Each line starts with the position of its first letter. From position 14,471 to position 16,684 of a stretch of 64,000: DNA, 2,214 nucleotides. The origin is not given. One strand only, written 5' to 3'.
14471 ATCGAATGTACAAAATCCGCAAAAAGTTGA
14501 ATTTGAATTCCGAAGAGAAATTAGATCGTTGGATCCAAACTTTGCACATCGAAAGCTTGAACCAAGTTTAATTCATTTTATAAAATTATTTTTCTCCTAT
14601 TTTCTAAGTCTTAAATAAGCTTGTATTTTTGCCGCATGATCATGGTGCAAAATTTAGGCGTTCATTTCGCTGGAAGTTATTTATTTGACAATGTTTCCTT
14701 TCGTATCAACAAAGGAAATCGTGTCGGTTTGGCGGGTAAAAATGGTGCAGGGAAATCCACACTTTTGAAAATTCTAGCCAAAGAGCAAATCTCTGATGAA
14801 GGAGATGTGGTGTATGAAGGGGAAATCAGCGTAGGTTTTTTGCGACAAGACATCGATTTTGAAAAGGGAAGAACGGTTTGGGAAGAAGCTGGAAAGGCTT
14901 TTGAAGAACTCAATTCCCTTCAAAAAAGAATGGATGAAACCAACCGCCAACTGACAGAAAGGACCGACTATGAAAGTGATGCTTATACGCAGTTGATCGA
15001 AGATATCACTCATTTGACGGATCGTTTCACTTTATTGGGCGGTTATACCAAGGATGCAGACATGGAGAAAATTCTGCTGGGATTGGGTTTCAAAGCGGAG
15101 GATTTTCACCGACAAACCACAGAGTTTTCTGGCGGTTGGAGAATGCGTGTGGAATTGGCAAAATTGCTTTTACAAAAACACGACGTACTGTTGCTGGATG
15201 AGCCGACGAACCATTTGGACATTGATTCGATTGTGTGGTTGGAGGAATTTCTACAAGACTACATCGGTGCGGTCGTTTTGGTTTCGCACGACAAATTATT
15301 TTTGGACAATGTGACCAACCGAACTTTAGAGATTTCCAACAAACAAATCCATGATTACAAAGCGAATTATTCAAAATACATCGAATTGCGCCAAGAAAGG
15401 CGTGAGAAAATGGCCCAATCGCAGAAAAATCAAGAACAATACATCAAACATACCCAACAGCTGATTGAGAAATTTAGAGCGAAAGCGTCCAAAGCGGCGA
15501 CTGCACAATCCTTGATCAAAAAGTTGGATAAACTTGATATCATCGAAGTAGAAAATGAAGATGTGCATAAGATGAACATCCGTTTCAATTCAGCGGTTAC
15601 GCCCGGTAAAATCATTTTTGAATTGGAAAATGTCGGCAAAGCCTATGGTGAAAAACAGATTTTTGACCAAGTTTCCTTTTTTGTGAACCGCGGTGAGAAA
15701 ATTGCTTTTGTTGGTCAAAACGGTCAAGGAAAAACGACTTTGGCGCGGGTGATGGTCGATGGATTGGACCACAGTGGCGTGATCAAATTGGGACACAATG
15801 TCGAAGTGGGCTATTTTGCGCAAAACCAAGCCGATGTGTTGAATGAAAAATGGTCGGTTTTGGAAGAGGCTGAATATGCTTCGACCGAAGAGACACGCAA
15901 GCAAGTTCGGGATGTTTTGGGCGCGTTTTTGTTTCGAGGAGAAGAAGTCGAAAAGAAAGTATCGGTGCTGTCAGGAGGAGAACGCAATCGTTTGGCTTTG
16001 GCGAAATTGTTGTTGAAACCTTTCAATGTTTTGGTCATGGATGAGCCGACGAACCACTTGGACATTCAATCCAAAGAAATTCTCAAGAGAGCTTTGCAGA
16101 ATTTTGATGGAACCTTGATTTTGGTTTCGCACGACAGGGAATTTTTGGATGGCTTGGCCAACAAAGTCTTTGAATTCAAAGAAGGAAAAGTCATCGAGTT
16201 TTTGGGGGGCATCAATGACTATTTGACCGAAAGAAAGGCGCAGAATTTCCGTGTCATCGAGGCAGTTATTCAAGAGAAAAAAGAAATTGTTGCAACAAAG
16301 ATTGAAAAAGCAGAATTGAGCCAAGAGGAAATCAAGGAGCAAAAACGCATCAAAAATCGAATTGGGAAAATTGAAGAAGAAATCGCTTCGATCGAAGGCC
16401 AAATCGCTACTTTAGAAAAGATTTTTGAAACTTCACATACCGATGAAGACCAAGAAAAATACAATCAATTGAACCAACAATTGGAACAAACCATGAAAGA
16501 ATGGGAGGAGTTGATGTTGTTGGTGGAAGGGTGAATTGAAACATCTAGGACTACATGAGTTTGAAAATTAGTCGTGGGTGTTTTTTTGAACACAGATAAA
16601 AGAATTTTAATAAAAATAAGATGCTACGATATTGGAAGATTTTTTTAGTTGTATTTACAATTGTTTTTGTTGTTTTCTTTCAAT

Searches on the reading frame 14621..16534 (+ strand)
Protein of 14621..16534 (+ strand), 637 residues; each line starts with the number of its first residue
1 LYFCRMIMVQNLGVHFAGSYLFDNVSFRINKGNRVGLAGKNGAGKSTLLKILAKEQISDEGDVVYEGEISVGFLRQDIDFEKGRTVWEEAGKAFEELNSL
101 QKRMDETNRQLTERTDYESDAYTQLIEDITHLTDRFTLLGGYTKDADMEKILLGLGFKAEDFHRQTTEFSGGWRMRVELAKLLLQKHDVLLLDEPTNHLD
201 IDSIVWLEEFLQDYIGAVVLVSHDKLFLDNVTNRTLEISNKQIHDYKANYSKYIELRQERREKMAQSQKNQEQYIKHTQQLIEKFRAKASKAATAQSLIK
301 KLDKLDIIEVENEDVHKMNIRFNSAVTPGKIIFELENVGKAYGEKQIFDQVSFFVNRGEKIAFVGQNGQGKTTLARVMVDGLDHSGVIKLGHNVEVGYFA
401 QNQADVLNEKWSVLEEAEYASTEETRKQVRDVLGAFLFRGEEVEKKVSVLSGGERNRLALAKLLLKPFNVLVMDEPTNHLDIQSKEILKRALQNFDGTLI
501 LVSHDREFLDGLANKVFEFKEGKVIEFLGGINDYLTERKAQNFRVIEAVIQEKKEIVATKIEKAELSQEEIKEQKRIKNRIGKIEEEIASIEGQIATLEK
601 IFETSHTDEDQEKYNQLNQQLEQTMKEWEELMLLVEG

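Call 79: search_protein_families(library=pfam, proteins=[window:14621-16534:+], max_evalue=0.00001)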
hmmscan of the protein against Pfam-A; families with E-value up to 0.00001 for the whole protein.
window:14621-16534:+ (637 aa): 6 families
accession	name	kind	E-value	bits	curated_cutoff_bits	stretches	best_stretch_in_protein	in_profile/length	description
PF00005.33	ABC_tran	-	1.7e-47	161.9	25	2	23-197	2-137/137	ABC transporter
PF12848.13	ABC_tran_Xtn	-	1.2e-21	77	25.9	1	236-320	1-83/85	ABC transporter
PF13304.12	AAA_21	-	4e-09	37.4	27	0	36-60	3-33/304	AAA domain, putative AbiEii toxin, Type IV TA system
PF13555.12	AAA_29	-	4.2e-07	30.1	27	0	21-49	11-39/61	P-loop containing region of AAA domain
PF13238.12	AAA_18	-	7.1e-06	26.9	29.4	0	35-99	1-65/128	AAA domain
PF02367.23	TsaE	-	9e-06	26.1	26.6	0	352-387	15-50/128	Threonylcarbamoyl adenosine biosynthesis protein TsaE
